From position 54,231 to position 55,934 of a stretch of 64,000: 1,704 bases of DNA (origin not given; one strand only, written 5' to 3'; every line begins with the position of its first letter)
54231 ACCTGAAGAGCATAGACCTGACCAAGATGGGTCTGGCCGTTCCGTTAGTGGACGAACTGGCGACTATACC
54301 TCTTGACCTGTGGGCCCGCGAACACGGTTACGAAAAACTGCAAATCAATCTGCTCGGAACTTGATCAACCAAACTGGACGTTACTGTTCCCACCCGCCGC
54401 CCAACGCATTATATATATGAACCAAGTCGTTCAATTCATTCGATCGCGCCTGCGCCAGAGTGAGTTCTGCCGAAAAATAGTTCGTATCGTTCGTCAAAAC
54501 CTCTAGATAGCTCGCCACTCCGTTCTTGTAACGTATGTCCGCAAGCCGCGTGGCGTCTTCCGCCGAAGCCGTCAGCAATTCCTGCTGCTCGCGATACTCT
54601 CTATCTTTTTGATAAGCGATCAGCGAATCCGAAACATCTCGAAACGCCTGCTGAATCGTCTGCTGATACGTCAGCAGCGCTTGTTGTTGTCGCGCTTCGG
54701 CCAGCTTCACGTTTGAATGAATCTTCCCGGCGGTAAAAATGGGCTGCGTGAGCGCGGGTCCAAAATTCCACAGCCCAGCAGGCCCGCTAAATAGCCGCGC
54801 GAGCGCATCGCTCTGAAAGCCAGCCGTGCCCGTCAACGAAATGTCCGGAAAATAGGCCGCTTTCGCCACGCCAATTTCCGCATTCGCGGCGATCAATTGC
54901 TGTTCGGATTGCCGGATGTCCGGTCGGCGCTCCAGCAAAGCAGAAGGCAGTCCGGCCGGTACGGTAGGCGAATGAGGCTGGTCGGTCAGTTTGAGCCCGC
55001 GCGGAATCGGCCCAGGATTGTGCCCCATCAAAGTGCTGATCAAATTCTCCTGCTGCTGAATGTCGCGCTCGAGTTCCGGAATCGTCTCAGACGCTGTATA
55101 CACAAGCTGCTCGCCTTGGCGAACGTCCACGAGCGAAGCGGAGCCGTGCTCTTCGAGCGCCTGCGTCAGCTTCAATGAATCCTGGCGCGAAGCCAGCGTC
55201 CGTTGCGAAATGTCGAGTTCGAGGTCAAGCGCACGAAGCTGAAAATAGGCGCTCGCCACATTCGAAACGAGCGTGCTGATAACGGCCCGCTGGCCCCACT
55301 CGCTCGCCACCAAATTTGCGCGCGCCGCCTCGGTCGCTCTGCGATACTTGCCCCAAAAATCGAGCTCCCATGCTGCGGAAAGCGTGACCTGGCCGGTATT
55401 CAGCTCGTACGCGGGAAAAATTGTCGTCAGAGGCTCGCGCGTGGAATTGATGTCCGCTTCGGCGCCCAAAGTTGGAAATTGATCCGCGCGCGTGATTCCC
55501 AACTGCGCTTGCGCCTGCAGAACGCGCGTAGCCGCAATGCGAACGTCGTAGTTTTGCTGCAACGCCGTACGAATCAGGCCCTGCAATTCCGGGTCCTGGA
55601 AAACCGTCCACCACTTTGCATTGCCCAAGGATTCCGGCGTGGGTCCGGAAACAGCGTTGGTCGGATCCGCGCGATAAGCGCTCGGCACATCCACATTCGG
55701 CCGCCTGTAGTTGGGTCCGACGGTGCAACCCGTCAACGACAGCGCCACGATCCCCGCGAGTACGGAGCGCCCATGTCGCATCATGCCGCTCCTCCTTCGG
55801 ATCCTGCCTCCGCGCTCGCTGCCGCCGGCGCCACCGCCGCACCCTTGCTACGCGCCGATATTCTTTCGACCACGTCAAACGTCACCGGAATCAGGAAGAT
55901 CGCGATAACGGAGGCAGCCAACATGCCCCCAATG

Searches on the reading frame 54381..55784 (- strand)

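Call 45: search_protein_families(library=pfam, proteins=[window:54381-55784:-], max_evalue=0.00001)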
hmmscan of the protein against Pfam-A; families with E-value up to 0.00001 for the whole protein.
window:54381-55784:- (467 aa): 1 family
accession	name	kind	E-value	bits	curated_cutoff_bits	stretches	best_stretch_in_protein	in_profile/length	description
PF02321.23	OEP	-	3.4e-56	190.5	22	2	280-462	5-187/187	Outer membrane efflux protein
